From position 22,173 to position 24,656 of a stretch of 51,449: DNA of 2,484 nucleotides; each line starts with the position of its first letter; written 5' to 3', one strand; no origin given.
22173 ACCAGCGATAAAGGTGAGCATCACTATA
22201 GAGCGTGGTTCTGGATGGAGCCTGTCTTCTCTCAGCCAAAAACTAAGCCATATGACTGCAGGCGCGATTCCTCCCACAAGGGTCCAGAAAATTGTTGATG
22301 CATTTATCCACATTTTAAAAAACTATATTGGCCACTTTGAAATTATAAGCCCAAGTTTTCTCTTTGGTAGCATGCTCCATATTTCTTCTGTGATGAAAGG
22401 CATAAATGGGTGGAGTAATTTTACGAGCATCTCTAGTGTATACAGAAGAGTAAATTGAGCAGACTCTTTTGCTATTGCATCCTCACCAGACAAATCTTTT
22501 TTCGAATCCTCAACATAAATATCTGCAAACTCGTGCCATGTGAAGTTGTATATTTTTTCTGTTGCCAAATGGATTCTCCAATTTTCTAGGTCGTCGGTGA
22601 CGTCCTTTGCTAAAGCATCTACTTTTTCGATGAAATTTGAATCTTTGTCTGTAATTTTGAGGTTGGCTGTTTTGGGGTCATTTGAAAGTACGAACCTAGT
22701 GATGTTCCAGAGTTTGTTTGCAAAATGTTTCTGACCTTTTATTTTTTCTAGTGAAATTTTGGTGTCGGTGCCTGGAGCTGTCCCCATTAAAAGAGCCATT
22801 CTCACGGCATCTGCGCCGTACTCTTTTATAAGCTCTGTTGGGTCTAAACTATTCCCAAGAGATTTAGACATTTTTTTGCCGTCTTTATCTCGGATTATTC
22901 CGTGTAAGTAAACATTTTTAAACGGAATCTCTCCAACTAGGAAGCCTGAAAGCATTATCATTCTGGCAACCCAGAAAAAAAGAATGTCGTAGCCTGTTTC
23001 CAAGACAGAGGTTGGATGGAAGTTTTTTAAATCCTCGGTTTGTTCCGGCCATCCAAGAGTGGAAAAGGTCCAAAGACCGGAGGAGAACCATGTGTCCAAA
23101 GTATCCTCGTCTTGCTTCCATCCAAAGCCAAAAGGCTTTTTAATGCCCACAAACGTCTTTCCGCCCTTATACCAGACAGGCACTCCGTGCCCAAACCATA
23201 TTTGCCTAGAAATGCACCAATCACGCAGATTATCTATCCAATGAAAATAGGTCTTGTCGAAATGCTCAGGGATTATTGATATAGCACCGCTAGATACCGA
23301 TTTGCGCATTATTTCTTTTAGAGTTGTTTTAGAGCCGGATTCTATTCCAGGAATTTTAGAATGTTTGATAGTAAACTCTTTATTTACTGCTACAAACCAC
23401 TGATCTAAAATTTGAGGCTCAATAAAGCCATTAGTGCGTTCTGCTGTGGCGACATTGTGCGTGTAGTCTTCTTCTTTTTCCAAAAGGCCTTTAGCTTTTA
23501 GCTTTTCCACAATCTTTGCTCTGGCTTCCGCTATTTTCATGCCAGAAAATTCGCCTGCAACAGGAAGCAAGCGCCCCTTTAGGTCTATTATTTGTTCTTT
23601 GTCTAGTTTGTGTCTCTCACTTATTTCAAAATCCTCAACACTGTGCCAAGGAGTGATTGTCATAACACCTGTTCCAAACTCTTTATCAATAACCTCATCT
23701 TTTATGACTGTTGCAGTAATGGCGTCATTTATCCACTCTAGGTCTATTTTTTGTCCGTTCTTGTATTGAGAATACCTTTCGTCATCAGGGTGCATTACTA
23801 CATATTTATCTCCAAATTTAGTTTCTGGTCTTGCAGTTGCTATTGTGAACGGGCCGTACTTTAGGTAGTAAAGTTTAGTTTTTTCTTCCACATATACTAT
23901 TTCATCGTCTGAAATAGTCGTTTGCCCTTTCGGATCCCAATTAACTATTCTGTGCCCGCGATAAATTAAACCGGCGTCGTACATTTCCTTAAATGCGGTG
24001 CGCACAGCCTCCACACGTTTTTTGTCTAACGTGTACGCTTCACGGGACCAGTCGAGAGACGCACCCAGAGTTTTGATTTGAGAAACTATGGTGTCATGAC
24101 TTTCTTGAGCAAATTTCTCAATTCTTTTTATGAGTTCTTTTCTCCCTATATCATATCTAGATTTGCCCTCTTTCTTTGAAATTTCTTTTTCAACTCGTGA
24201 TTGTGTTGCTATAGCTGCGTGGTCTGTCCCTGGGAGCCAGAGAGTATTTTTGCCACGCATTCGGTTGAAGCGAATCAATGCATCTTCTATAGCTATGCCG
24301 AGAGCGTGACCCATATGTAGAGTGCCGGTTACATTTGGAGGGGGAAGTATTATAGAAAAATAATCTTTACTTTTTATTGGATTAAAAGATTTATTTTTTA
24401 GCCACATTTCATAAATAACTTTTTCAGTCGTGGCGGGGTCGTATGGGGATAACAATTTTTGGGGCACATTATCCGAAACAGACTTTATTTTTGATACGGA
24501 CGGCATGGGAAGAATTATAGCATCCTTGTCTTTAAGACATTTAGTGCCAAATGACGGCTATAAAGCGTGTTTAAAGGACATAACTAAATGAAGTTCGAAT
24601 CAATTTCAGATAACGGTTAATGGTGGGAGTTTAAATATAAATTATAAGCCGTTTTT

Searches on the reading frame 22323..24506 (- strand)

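Call 92: search_protein_families(library=pfam, max_evalue=0.001, proteins=[window:22323-24506:-])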
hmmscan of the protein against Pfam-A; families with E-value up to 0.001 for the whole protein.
window:22323-24506:- (727 aa): 4 families
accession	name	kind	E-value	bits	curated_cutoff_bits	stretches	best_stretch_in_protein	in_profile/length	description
PF00133.28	tRNA-synt_1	-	7.8e-127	423.9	22.7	2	31-448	2-249/414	tRNA synthetases class I (I, L, M and V)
PF08264.19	Anticodon_1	-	2.7e-27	95.9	25.1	1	623-726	2-105/148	Anticodon-binding domain of tRNA ligase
PF09334.17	tRNA-synt_1g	-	3.8e-18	65.9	20.1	2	57-203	8-135/391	tRNA synthetases class I (M)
PF01406.26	tRNA-synt_1e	-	6.3e-05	22.9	27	1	527-574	235-282/301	tRNA synthetases class I (C) catalytic domain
